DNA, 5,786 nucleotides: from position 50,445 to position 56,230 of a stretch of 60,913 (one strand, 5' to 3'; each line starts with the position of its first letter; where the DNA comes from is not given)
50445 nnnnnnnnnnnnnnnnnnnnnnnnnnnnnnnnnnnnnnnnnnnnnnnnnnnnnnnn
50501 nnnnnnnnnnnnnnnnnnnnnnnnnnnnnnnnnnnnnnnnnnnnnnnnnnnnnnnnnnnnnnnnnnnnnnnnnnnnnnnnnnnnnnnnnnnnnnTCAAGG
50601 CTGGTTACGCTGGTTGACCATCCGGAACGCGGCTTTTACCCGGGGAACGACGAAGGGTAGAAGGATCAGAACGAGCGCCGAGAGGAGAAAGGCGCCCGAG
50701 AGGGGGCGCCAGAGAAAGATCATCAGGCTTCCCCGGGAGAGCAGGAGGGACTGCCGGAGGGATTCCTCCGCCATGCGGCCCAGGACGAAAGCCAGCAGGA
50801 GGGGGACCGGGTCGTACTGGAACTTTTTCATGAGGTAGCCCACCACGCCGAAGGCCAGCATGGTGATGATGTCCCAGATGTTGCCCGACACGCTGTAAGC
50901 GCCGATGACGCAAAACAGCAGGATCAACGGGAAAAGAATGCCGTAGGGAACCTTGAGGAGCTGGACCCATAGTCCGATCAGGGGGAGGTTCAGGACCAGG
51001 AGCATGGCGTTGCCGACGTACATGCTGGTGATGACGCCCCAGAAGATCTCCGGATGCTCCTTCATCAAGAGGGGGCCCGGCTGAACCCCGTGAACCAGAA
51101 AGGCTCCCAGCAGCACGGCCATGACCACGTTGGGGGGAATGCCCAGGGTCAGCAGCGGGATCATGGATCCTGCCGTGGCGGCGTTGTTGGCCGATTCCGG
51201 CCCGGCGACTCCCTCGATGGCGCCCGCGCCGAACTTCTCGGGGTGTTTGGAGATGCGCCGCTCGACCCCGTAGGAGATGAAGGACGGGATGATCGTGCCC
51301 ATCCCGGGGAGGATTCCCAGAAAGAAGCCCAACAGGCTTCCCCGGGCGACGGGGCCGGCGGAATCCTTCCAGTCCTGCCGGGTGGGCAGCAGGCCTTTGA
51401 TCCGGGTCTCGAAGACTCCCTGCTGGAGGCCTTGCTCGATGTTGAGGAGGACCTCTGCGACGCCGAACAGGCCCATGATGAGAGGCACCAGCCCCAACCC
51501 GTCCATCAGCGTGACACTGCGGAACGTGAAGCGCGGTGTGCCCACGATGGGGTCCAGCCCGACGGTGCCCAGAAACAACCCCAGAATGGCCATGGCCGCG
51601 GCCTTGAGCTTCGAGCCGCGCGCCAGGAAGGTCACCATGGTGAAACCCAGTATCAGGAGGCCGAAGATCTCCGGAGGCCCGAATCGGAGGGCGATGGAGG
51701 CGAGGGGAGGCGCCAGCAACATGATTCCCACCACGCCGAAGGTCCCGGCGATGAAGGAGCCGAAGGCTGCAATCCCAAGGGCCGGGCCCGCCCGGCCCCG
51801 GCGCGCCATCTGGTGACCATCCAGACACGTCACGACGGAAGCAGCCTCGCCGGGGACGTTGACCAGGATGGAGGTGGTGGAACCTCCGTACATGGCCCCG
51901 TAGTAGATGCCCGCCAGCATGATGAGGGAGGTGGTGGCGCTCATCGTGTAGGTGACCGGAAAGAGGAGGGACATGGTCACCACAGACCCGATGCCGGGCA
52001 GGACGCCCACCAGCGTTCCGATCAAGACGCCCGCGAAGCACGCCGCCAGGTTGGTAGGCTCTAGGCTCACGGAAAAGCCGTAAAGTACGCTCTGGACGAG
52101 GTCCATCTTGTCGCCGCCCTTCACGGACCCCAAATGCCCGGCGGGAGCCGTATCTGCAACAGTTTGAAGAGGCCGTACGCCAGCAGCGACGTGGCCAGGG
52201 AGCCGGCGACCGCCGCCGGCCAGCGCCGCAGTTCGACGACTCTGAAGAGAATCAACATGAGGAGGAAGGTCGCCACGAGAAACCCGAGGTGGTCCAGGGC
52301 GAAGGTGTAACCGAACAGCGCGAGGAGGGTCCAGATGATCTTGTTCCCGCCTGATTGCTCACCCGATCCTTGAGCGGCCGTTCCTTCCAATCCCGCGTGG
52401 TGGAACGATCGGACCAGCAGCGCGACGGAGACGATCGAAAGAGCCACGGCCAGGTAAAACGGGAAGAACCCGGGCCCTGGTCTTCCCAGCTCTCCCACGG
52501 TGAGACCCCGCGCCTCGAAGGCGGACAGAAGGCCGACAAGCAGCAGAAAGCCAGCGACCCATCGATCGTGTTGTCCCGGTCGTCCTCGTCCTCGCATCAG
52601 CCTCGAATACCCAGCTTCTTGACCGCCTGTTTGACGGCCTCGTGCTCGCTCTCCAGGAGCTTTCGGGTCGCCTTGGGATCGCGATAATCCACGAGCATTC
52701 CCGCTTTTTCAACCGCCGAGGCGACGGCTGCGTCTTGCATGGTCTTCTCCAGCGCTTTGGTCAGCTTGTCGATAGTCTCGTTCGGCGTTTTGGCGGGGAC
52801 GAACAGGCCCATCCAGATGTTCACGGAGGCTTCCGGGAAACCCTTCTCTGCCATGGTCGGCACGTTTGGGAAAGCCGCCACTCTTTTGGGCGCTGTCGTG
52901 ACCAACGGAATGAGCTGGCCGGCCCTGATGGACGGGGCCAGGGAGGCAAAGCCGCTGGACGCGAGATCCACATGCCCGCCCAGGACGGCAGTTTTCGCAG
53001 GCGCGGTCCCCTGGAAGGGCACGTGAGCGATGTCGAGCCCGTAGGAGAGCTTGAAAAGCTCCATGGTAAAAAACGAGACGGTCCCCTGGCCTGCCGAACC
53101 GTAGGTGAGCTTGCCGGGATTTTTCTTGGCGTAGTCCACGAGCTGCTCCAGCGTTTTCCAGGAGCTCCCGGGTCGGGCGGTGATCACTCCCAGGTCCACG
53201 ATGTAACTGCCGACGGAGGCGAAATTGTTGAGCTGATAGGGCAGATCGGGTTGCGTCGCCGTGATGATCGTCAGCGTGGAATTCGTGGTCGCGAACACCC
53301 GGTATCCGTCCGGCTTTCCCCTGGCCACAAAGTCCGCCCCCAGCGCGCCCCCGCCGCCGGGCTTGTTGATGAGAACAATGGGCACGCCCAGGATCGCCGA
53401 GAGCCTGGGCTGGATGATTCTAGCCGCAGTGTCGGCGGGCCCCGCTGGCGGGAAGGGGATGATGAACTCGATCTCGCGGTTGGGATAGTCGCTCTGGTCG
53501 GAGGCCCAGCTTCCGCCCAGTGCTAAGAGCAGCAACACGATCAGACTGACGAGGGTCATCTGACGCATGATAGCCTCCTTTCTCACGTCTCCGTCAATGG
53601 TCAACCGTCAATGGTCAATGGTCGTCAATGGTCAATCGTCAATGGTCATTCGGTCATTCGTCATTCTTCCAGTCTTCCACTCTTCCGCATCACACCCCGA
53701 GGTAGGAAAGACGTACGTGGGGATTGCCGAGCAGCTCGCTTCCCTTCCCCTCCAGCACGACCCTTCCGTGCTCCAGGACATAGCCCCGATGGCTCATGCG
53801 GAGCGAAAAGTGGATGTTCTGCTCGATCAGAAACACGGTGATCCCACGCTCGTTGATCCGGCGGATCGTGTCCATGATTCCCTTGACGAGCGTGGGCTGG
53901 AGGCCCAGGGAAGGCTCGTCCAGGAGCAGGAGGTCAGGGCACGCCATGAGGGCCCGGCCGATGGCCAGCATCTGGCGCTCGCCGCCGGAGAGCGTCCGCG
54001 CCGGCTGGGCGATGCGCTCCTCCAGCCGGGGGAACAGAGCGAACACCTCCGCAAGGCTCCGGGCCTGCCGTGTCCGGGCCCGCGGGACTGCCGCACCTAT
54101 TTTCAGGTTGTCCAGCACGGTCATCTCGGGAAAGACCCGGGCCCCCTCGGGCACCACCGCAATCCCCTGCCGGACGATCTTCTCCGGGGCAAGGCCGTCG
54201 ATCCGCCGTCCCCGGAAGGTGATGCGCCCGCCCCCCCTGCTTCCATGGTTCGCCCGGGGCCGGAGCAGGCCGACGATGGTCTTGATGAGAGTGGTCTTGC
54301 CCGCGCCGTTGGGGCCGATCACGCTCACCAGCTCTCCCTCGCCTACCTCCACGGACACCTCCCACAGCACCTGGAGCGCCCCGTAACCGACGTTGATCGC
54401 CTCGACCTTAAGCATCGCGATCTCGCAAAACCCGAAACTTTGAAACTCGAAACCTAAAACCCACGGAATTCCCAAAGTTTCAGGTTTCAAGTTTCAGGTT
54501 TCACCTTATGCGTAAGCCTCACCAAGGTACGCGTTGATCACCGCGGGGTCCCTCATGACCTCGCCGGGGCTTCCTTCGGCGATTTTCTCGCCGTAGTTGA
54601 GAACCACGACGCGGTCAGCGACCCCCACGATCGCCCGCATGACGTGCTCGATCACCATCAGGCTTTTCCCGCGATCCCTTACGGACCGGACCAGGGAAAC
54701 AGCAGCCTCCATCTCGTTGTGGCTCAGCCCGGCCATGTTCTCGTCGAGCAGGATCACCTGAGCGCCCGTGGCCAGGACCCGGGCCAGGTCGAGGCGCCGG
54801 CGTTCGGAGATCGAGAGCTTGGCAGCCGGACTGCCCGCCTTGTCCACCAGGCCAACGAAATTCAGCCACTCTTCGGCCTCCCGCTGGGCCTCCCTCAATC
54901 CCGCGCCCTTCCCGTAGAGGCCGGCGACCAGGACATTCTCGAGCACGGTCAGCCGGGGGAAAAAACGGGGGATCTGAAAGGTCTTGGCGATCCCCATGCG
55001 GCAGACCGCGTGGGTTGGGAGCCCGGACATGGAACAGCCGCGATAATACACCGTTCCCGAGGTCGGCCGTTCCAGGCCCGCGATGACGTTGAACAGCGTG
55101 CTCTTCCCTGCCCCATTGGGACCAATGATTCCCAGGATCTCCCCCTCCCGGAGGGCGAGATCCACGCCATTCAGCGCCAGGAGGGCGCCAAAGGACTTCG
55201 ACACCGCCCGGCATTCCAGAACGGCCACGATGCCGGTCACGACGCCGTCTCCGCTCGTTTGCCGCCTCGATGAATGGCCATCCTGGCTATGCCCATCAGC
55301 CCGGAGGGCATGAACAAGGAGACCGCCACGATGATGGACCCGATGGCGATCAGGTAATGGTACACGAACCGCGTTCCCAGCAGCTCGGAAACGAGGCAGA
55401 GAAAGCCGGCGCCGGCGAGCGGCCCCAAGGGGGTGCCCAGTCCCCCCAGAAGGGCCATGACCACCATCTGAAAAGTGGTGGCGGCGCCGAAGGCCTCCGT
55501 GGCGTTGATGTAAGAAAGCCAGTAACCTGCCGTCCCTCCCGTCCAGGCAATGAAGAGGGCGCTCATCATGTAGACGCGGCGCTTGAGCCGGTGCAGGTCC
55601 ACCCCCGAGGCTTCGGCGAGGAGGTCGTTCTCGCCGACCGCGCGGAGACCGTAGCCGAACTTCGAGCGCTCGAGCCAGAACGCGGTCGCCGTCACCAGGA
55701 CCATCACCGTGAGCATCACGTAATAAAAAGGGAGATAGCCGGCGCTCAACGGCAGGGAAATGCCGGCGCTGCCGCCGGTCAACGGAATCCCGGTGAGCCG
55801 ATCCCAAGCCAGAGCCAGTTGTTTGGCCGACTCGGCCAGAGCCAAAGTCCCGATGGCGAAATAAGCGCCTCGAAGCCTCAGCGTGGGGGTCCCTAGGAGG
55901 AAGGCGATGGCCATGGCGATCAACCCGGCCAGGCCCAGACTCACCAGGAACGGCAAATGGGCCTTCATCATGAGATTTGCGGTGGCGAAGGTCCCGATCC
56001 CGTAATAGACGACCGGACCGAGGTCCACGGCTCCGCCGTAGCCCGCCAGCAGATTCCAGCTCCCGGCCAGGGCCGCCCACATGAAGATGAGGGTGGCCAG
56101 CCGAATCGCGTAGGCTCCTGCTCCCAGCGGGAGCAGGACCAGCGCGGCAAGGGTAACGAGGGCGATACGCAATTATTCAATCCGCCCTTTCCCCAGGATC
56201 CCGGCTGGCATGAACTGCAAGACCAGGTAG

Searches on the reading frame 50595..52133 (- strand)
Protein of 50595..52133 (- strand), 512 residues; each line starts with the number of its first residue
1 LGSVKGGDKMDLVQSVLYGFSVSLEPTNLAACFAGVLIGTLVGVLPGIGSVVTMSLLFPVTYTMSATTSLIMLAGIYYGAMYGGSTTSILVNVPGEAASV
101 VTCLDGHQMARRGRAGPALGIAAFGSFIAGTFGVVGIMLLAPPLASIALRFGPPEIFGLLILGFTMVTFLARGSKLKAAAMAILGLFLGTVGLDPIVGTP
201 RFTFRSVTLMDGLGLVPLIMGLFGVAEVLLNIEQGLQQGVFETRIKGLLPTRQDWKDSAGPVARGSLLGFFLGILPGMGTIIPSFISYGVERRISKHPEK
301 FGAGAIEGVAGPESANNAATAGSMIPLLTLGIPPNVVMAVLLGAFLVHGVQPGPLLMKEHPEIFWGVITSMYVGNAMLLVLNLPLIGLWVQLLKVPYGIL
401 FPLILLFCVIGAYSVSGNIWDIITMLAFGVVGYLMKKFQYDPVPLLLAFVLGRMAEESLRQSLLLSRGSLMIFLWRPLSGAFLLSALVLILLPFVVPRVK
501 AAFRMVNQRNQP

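Call 18: search_protein_families(library=pfam, proteins=[window:50595-52133:-], max_evalue=0.001)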
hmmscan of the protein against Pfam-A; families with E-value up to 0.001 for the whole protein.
window:50595-52133:- (512 aa): 1 family
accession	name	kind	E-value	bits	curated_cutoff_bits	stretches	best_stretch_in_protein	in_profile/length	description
PF01970.21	TctA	-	2.5e-166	553.9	28.9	1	29-447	1-423/423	Tripartite tricarboxylate transporter TctA family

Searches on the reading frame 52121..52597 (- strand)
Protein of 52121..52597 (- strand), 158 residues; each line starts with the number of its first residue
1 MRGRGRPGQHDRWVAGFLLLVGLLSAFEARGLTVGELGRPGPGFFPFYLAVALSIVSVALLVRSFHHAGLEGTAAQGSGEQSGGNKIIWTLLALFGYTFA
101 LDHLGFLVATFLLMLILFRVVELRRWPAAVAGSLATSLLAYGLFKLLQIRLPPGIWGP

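Call 18: search_protein_families(library=pfam, proteins=[window:52121-52597:-], max_evalue=0.001)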
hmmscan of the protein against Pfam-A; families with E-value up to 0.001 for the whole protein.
window:52121-52597:- (158 aa): 1 family
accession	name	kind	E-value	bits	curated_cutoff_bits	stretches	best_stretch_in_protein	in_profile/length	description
PF07331.16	TctB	-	7.7e-22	78.4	29.1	1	13-152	2-137/137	Tripartite tricarboxylate transporter TctB family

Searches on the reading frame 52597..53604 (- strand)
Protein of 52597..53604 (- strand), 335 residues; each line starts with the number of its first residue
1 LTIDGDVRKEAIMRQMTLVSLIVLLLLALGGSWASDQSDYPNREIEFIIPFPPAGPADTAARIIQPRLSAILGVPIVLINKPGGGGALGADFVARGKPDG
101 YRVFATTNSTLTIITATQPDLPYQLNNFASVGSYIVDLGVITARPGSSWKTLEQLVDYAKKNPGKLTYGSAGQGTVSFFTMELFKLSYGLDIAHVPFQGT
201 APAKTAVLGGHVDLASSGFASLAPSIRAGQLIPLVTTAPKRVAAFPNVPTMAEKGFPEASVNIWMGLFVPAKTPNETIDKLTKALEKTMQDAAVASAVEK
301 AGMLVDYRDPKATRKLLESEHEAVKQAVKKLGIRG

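Call 18: search_protein_families(library=pfam, proteins=[window:52597-53604:-], max_evalue=0.001)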
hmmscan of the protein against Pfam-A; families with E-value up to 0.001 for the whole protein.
window:52597-53604:- (335 aa): 1 family
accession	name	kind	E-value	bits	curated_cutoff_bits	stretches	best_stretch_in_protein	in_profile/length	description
PF03401.19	TctC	-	1.6e-59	202.1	27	1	61-332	2-273/274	Tripartite tricarboxylate transporter family receptor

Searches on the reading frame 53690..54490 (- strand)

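Call 18: search_protein_families(library=pfam, proteins=[window:53690-54490:-], max_evalue=0.001)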
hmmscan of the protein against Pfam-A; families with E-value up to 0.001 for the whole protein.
window:53690-54490:- (266 aa): 4 families
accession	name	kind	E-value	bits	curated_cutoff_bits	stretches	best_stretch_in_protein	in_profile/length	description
PF00005.33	ABC_tran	-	3e-30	106.1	25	1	44-194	3-136/137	ABC transporter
PF13304.12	AAA_21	-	9.6e-15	55.9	27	2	159-221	230-295/304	AAA domain, putative AbiEii toxin, Type IV TA system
PF13191.12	AAA_16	-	0.00036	21.5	32.6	1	46-150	18-120/167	AAA ATPase domain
PF13555.12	AAA_29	-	0.0007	19.7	27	0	48-80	18-50/61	P-loop containing region of AAA domain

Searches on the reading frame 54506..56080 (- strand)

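Call 18: search_protein_families(library=pfam, proteins=[window:54506-56080:-], max_evalue=0.001)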
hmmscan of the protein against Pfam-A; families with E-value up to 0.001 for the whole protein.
window:54506-56080:- (524 aa): 2 families
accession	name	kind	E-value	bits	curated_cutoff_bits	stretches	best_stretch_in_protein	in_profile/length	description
PF00005.33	ABC_tran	-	1.9e-31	109.9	25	1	303-448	1-135/137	ABC transporter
PF12399.14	BCA_ABC_TP_C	-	1.2e-11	44.4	25.5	1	498-523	1-26/27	Branched-chain amino acid ATP-binding cassette transporter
